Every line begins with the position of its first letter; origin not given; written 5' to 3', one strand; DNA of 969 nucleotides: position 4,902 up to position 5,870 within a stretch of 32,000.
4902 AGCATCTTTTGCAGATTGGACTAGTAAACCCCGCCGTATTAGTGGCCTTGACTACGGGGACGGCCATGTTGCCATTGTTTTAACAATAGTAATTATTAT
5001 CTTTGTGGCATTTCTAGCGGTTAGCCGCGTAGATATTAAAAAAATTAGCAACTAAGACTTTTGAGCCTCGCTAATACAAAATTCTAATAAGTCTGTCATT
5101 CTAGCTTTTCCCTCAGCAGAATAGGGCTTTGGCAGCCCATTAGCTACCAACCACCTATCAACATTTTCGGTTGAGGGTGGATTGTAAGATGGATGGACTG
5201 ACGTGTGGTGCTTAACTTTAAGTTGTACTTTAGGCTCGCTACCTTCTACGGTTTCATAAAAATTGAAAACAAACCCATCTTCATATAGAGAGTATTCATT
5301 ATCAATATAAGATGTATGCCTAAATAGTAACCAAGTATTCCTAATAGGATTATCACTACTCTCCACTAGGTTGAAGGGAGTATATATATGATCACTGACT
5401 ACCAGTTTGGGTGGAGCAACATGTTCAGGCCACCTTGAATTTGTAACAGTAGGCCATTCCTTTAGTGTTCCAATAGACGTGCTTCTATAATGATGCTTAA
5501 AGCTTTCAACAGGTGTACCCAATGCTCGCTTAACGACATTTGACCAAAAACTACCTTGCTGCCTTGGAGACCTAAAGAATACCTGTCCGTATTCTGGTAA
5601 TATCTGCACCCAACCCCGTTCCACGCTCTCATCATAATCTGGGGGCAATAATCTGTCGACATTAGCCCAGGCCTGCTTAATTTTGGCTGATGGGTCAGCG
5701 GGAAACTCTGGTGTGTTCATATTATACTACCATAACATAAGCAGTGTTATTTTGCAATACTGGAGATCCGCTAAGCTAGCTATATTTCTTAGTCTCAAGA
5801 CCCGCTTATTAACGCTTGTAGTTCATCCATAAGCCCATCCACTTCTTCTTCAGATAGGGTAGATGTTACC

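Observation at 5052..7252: Secreted ricin-lectin + CHAP hydrolase followed by two orphan genes: candidate cell-wall-targeting effector locus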

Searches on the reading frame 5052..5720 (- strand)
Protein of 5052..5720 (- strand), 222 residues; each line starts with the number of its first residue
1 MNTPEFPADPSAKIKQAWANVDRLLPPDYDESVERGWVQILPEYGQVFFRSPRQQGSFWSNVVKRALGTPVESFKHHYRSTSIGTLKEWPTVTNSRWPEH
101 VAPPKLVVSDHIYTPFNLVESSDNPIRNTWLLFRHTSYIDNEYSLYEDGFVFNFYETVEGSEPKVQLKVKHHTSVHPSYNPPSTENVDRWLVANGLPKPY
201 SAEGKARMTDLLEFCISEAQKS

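Call 3: search_protein_families(library=pfam, proteins=[window:5052-5720:-], max_evalue=0.1)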
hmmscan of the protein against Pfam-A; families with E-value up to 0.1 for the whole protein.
window:5052-5720:- (222 aa): 0 families

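Call 4: search_protein_families(library=ncbifam, proteins=[window:5052-5720:-], max_evalue=0.1)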
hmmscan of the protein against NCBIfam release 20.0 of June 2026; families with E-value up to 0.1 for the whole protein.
window:5052-5720:- (222 aa): 0 families

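Call 18: find_homologous_proteins(query=window:5052-5720:-, max_evalue=0.01)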
Query window:5052-5720:- (222 aa): 2 proteins with E <= 0.01 among 95 candidates.
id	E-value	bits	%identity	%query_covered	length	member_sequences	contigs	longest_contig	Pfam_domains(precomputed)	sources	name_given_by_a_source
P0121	7.4e-151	518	100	100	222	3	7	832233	-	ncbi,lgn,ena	-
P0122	7.9e-88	312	61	100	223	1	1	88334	-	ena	-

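Call 20: find_encoding_contigs(protein=P0122, flank=8000, max_places=3)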
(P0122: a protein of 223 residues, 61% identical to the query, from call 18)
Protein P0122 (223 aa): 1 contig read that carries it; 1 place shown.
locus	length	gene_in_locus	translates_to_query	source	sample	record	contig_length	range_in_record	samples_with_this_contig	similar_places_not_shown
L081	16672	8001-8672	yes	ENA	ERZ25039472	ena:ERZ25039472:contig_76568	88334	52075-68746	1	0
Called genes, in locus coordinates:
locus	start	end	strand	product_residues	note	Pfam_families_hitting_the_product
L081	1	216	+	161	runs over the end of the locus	PF05618:RimB-like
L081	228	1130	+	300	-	PF18030:Rimk_N, PF14397:ATPgrasp_ST (faint), PF02655:ATP-grasp_3, PF02955:GSH-S_ATP, PF08443:RimK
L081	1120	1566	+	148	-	PF02643:DUF192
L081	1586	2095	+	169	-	-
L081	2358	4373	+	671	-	-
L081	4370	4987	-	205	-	PF04203:Sortase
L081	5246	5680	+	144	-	PF00293:NUDIX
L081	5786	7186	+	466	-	-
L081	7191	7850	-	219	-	PF04203:Sortase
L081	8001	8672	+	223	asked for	-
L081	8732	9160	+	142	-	PF00293:NUDIX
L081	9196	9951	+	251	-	PF00990:GGDEF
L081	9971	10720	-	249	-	PF12730:ABC2_membrane_4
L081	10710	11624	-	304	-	PF00005:ABC_tran, PF13304:AAA_21 (weak)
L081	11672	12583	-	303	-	-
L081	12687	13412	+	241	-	PF20772:TACO1_YebC_N, PF01709:Transcrip_reg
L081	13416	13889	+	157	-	PF02075:RuvC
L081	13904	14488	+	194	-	PF01330:RuvA_N, PF14520:HHH_5, PF07499:RuvA_C (weak)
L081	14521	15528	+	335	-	PF05496:RuvB_N, PF01078:Mg_chelatase (faint), PF13191:AAA_16 (faint), PF00004:AAA, PF07728:AAA_5, PF17864:AAA_lid_4, PF05491:WHD_RuvB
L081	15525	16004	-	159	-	PF07963:N_methyl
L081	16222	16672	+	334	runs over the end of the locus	PF00154:RecA_N, PF08423:Rad51, PF06745:ATPase, PF27531:MT3502_N, PF01637:ATPase_2 (weak), PF21096:RecA_C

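Call 25: search_protein_families(library=phrogs, proteins=[window:5052-5720:-], max_evalue=0.1)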
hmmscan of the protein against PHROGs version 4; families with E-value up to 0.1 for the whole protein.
window:5052-5720:- (222 aa): 0 families

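Call 26: search_protein_families(library=padloc, proteins=[window:5052-5720:-], max_evalue=0.1)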
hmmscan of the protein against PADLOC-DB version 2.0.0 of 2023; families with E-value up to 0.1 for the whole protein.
window:5052-5720:- (222 aa): 0 families

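Call 40: search_protein_representatives(protein=window:5052-5720:-)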
Query: 222 residues. Proteins with E-value up to 0.001 (for the whole library): 23; up to 1e-10: 8; up to 1e-30: 2. The best 23 are listed.
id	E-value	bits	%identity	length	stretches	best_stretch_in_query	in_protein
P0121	2.4e-151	518.1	100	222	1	1-222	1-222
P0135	2.7e-38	148.1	41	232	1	6-221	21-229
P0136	1.0e-29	120.0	38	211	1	2-222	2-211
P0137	1.3e-21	93.6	37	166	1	65-219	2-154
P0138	1.7e-19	86.6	30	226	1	2-220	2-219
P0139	2.9e-14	69.5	29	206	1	19-220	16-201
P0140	4.8e-14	68.8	29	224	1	7-220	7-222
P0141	2.9e-13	66.2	31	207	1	17-220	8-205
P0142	4.8e-09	52.4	29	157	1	72-220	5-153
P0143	7.6e-09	51.8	30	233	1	10-219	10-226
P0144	1.7e-08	50.6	30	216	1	11-219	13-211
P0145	6.8e-08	48.7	26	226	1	13-220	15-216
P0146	1.6e-07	47.4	27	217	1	7-221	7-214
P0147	9.8e-07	44.9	27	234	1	1-219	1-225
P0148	5.7e-06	42.4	35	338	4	9-42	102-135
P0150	1.0e-05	41.6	29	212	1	29-222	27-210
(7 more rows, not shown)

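Call 45: find_related_loci(query=A3, collection=metagenome_contigs, flank=6000)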
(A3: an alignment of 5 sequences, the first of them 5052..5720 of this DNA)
Query A3 (222 aa) in metagenome_contigs; peptide patterns used: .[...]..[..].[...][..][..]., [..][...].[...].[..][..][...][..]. (x = any residue, [..] = any of these).
150 stretches matched a pattern; 2 encode a relative of the query (tblastn E <= 1e-3); 2 distinct loci.
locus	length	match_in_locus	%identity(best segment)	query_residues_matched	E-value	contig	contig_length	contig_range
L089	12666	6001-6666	92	1-222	8e-143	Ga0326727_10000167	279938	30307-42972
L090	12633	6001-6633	35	1-222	6e-38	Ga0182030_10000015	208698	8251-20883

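Call 53: predict_structure(alignment_id=A2)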
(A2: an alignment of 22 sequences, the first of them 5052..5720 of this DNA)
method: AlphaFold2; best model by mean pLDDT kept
length: 222 residues; sequences in the alignment: 22
mean_pLDDT: 86.8   pTM: 0.82
mean pLDDT of the five models: 86.8, 86.2, 86.1, 84.9, 82.3
residues with pLDDT >= 90: 125; 70-90: 71; 50-70: 21; < 50: 5
segments of 3 or more residues with pLDDT < 50: 1-5
pLDDT, mean of each block of 10 residues (from residue 1): 56 94 98 94 89 83 81 96 83 54 91 91 90 91 88 87 89 81 87 94 93 97 91
secondary structure, 60 per line:
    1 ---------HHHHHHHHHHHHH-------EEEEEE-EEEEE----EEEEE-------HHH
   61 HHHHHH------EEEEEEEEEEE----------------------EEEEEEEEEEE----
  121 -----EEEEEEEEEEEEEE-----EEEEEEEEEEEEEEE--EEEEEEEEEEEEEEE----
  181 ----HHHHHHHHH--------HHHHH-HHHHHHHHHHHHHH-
elements in order: H10-22 E30-35 E37-41 E46-50 H58-66 E73-83 E106-116 E126-139 E145-159 E162-176 H185-193 H202-206 H208-221

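Call 56: fold_search(model_id=the predicted structure, library=pdb)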
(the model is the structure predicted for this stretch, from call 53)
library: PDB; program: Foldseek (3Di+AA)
matches with E <= 10: 407; with E <= 0.001: 0
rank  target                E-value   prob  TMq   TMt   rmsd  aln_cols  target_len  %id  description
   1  9y9l_Z                5.6e-02  0.12  0.17  0.15  21.3       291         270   10  CP at the barbed end with one cofilin on second-to-last subunit (released 2026-03-04)
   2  8p94_V                8.3e-02  0.08  0.14  0.12  24.6       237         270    9  Cryo-EM structure of cortactin stabilized Arp2/3-complex nucleated actin branches (released 2024-01-03)
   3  7t5q_J                8.7e-02  0.06  0.13  0.11  21.5       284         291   11  Cryo-EM Structure of a Transition State of Arp2/3 Complex Activation (released 2023-06-14)
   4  3aaa_B                9.2e-02  0.10  0.17  0.15  17.9       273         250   11  Crystal Structure of Actin capping protein in complex with V-1 (released 2010-08-04)
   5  3aa6_B                1.2e-01  0.14  0.16  0.14  19.8       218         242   10  Crystal structure of Actin capping protein in complex with the Cp-binding motif derived from CD2AP (released 2010-08-04)
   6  7pdz_E                1.2e-01  0.06  0.13  0.11  21.8       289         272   13  Structure of capping protein bound to the barbed end of a cytoplasmic actin filament (released 2021-09-01)
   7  3lk4_5                1.8e-01  0.04  0.12  0.11  19.7       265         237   11  Crystal structure of CapZ bound to the uncapping motif from CD2AP (released 2010-04-07)
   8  3lk2_B                1.9e-01  0.10  0.14  0.13  18.5       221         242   10  Crystal structure of CapZ bound to the uncapping motif from CARMIL (released 2010-04-07)
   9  7dsa_B                1.9e-01  0.08  0.14  0.14  21.1       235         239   11  Crystal structure of actin capping protein in complex with V-1 (space group P62) (released 2021-03-03)
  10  3lk4_2                2.0e-01  0.04  0.12  0.11  19.7       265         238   11  Crystal structure of CapZ bound to the uncapping motif from CD2AP (released 2010-04-07)
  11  6yfr_AA               2.1e-01  0.08  0.13  0.19  16.0       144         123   13  Virus-like particle of bacteriophage NT-391 (released 2020-09-02)
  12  3lk4_8                2.5e-01  0.04  0.12  0.11  19.7       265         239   11  Crystal structure of CapZ bound to the uncapping motif from CD2AP (released 2010-04-07)
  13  7xre_C                2.6e-01  0.03  0.11  0.09  22.8       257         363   13  Crystal structure of DgpA (released 2023-02-15)
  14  7ds2_B                3.0e-01  0.10  0.15  0.14  19.5       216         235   10  Crystal structure of actin capping protein in complex with twinflin-1 C-terminus tail (released 2021-03-03)
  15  8avp_A                3.5e-01  0.15  0.19  0.30  14.6       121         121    7  Structure of short biotin complexed agroavidin with the Hoef tail. (released 2023-04-12)
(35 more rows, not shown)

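Call 58: search_protein_families(library=pfam, alignment_id=A2, max_evalue=0.1)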
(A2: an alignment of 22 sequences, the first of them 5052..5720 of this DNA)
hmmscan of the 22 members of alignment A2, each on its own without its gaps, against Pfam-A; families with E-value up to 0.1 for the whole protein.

A. member 1, window:5052-5720:- (222 aa): 0 families

B. families by the number of members that match (of 22 scanned): 0 families

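Call 61: search_solved_structures(query=A2, max_evalue=1)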
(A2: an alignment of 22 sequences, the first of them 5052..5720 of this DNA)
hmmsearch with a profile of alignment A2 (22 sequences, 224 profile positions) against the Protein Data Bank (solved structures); distinct sequences matched with E-value up to 1: 2.
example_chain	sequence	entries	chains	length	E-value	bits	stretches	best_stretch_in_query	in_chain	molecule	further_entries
9dze_K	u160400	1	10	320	0.12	15.4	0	30-89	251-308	pD5-14 B component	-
1ioa_A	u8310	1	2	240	0.86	12.5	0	115-177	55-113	ARCELIN-5A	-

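Call 62: fold_search(model_id=the predicted structure, library=viral)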
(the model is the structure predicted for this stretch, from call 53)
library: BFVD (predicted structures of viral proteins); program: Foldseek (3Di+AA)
matches with E <= 10: 675; with E <= 0.001: 0
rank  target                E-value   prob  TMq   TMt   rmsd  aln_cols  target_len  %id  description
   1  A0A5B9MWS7            3.7e-02  0.11  0.14  0.15  18.6       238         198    9  (no name in the UniProt tables at hand)
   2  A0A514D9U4            6.1e-02  0.06  0.12  0.11  25.9       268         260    8  Maturation (Fragment) [Leviviridae sp.]
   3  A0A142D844            8.1e-02  0.44  0.25  0.15  16.2       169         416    8  Uncharacterized protein (Fragment) [Leviviridae sp.]
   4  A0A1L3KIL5            8.6e-02  0.44  0.19  0.29   8.4       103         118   12  Uncharacterized protein [Hubei levi-like virus 14]
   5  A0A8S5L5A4            1.0e-01  0.20  0.17  0.25   8.6       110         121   15  Coat protein [ssRNA phage SRR6253161_4]
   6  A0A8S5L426            1.3e-01  0.28  0.18  0.26   8.7       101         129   12  Coat protein [ssRNA phage SRR6960799_29]
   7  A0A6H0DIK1            1.5e-01  0.04  0.11  0.08  26.0       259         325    8  Maturation protein (Fragment) [Cooper virus]
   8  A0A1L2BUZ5            1.6e-01  0.05  0.11  0.14  19.6       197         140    8  ORF4 (Fragment) [Cassava Polero-like virus]
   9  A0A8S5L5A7            1.7e-01  0.10  0.12  0.16  22.4       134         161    8  Coat protein [ssRNA phage SRR7976299_4]
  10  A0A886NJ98            2.0e-01  0.23  0.14  0.11  11.1       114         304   10  (no name in the UniProt tables at hand)
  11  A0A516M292            2.1e-01  0.06  0.13  0.10  23.2       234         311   12  (no name in the UniProt tables at hand)
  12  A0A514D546            2.1e-01  0.03  0.12  0.09  30.2       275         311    8  Maturation (Fragment) [Leviviridae sp.]
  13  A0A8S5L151            2.2e-01  0.16  0.18  0.23   9.8       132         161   14  Coat protein [ssRNA phage SRR7976324_1]
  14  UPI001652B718         2.6e-01  0.08  0.13  0.18  13.0       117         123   11  (no name look-up for this kind of identifier)
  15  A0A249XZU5            2.6e-01  0.03  0.11  0.09  24.5       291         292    9  (no name in the UniProt tables at hand)
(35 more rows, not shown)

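Call 63: list_cluster_members(proteins=[P0135, P0136, P0138, P0139, P0140, P0141, P0143, P0145, P0147, P0150])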
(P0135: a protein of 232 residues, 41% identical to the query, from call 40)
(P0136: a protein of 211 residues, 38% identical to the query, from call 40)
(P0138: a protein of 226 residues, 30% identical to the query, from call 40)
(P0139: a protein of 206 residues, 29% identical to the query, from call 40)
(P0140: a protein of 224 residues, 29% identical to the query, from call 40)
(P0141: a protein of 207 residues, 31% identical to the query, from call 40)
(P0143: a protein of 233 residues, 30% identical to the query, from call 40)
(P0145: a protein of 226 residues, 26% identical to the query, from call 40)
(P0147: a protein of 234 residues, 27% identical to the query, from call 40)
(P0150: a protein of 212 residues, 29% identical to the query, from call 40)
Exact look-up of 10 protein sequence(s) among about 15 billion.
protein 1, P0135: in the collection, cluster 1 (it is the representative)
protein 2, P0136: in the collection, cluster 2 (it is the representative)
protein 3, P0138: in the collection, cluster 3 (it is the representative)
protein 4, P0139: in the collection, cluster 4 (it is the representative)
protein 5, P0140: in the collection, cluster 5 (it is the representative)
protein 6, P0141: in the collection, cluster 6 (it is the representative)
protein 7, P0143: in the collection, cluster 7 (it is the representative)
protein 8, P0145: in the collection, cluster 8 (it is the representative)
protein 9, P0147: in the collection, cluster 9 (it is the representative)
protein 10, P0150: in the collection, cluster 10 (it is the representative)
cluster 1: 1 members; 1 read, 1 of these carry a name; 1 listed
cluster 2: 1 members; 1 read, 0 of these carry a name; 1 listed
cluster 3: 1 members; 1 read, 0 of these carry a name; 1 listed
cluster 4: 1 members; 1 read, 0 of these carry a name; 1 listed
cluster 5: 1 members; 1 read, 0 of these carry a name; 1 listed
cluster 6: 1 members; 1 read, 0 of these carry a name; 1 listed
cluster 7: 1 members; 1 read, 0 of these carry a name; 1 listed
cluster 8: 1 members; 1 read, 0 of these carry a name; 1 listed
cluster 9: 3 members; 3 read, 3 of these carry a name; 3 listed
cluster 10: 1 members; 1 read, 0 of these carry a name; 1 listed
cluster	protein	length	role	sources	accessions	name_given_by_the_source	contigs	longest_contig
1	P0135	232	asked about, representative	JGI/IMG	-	hypothetical protein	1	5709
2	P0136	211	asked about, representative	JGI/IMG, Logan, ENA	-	-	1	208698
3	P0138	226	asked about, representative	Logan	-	-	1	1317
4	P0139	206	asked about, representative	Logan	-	-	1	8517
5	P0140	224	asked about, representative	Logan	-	-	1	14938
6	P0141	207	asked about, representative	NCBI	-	-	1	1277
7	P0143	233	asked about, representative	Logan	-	-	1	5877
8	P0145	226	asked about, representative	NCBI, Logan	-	-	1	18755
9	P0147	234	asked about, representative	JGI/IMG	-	hypothetical protein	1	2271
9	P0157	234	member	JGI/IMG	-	hypothetical protein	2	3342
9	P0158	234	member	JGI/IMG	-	hypothetical protein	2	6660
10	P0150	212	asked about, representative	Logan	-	-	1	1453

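Call 64: find_encoding_contigs(protein=P0145, flank=6000, max_places=2)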
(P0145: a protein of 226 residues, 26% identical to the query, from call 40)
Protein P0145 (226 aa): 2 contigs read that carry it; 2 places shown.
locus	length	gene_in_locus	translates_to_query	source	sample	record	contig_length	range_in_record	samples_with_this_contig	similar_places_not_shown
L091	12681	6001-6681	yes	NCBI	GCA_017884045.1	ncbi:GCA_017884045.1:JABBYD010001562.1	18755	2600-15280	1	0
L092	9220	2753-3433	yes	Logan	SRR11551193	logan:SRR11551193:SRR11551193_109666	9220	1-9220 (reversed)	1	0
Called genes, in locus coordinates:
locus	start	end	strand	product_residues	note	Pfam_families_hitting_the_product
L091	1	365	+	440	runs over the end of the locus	-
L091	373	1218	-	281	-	PF01978:TrmB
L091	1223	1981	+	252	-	-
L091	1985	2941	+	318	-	-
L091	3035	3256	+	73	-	-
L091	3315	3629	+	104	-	-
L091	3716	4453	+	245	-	PF00571:CBS (faint)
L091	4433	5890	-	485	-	-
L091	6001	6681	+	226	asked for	-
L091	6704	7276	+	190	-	-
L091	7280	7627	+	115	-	PF00293:NUDIX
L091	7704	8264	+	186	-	PF00293:NUDIX (weak)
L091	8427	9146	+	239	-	PF13529:Peptidase_C39_2 (weak)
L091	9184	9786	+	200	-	-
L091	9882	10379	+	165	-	-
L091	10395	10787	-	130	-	-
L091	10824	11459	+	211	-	-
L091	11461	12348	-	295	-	-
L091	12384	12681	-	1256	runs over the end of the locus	?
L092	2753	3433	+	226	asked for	-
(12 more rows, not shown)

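Call 65: find_encoding_contigs(protein=P0140, flank=6000, max_places=2)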
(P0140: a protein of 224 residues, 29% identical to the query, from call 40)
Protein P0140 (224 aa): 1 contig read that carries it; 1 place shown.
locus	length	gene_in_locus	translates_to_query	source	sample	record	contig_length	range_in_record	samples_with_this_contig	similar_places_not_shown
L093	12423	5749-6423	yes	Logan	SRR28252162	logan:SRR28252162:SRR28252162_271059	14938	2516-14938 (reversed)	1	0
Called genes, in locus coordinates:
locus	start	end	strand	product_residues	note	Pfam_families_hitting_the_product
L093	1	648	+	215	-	?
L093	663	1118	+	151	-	PF00072:Response_reg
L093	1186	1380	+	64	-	-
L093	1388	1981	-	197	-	PF18914:DUF5666 (weak)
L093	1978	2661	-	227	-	PF00005:ABC_tran, PF02463:SMC_N (faint)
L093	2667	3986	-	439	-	PF12704:MacB_PCD, PF02687:FtsX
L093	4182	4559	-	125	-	-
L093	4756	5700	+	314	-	PF01180:DHO_dh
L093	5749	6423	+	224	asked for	-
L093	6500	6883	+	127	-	-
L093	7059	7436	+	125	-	-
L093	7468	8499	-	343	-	PF00512:HisKA, PF02518:HATPase_c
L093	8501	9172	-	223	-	PF00072:Response_reg, PF00486:Trans_reg_C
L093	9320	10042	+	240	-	-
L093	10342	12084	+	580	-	-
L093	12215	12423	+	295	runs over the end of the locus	PF00248:Aldo_ket_red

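Call 84: find_encoding_contigs(protein=P0121, flank=10000, max_places=3)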
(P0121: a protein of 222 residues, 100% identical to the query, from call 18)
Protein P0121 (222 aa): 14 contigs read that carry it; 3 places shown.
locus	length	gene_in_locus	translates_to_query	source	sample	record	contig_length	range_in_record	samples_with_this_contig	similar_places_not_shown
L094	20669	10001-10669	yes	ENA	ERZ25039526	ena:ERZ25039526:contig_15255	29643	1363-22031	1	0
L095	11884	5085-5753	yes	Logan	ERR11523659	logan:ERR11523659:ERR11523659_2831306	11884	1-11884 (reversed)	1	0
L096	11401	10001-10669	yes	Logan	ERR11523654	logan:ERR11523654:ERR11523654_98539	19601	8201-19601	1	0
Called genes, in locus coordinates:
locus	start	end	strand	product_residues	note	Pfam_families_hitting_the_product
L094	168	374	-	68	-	-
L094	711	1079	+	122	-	-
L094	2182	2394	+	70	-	PF01746:tRNA_m1G_MT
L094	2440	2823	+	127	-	PF09055:Sod_Ni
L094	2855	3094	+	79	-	PF10502:Peptidase_S26 (weak)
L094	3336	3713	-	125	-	-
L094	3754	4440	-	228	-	PF02518:HATPase_c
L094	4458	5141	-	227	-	PF00072:Response_reg, PF00486:Trans_reg_C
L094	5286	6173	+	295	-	PF12760:Zn_ribbon_IS1595, PF12762:DDE_Tnp_IS1595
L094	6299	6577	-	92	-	-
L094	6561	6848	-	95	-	-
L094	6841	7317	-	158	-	-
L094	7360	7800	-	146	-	-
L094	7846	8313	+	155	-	PF00293:NUDIX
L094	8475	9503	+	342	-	PF00652:Ricin_B_lectin, PF05257:CHAP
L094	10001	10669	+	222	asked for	-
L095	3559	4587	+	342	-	PF00652:Ricin_B_lectin, PF05257:CHAP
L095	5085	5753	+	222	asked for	-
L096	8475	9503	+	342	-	PF00652:Ricin_B_lectin, PF05257:CHAP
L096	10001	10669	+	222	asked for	-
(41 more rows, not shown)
